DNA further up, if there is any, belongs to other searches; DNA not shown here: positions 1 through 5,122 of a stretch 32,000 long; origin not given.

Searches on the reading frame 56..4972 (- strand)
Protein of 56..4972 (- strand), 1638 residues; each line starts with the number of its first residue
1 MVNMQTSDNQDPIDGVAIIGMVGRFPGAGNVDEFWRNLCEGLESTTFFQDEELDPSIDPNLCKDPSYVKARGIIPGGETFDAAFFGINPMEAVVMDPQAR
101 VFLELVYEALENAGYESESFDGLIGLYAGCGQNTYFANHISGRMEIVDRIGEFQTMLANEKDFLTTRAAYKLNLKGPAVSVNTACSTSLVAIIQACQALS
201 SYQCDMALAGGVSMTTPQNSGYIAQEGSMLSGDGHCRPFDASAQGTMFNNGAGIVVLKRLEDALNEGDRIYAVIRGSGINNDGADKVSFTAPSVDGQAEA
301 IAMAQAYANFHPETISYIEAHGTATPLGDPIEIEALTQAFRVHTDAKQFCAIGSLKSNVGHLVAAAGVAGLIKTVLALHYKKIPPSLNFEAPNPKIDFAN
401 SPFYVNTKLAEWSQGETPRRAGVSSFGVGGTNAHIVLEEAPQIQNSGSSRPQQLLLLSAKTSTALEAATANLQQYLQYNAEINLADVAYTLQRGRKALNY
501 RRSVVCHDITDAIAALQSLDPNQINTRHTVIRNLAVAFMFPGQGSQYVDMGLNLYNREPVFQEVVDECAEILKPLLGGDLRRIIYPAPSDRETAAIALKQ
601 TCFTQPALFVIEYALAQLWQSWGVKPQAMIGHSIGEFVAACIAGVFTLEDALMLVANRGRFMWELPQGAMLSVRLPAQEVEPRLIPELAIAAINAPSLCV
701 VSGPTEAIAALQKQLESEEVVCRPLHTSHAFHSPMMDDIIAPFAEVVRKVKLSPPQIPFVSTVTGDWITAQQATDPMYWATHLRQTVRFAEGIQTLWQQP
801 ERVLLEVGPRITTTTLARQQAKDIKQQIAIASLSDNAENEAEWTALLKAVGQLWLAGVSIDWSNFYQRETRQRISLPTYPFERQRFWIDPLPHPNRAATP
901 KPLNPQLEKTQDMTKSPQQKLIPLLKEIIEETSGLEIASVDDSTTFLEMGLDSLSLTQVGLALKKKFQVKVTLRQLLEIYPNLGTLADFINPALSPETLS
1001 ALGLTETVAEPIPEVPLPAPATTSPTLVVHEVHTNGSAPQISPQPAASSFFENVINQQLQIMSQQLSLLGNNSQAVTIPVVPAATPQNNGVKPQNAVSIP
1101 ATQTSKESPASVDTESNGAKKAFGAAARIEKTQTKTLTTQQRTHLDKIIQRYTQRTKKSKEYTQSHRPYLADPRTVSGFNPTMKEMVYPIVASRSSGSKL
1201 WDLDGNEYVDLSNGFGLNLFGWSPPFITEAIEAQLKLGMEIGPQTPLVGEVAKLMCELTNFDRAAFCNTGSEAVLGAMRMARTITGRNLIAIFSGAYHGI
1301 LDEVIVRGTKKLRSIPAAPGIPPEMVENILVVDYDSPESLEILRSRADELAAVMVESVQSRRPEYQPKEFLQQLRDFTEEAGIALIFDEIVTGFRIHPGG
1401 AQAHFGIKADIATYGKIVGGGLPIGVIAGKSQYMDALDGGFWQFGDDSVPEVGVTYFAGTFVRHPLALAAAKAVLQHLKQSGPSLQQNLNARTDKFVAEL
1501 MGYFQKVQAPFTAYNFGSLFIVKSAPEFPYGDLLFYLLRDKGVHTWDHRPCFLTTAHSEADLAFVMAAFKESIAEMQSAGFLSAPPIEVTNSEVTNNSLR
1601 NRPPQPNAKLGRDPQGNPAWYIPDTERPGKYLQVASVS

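Call 6: search_protein_families(library=pfam, proteins=[window:56-4972:-], max_evalue=0.001)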
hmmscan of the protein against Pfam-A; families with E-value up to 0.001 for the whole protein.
window:56-4972:- (1638 aa): 9 families
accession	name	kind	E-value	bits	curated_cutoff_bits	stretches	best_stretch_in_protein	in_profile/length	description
PF00109.32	ketoacyl-synt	-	2.1e-65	221.3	20.8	1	16-263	4-252/252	Beta-ketoacyl synthase, N-terminal domain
PF00698.26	Acyl_transf_1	-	3.3e-58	198.1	32.7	1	538-839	2-300/319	Acyl transferase domain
PF00202.27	Aminotran_3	-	9.6e-45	153.4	30.5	1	1188-1508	9-334/403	Aminotransferase class-III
PF02801.28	Ketoacyl-synt_C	-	2.6e-44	150.5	20.8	1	271-390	1-119/119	Beta-ketoacyl synthase, C-terminal domain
PF22621.2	CurL-like_PKS_C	-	3.4e-23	81.8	27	1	453-516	1-64/64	CurL-like, PKS C-terminal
PF16197.11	KAsynt_C_assoc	-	4e-20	72.7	33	1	392-501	1-107/111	Ketoacyl-synthetase C-terminal extension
PF22336.2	RhiE-like_linker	-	5.3e-17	62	27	1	457-518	2-62/67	RhiE-like, KS-MAT linker domain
PF00550.31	PP-binding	-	2.7e-14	53.6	20.8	1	925-990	3-67/67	Phosphopantetheine attachment site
PF00108.29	Thiolase_N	-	1.4e-05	25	26.4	1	164-216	62-117/260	Thiolase, N-terminal domain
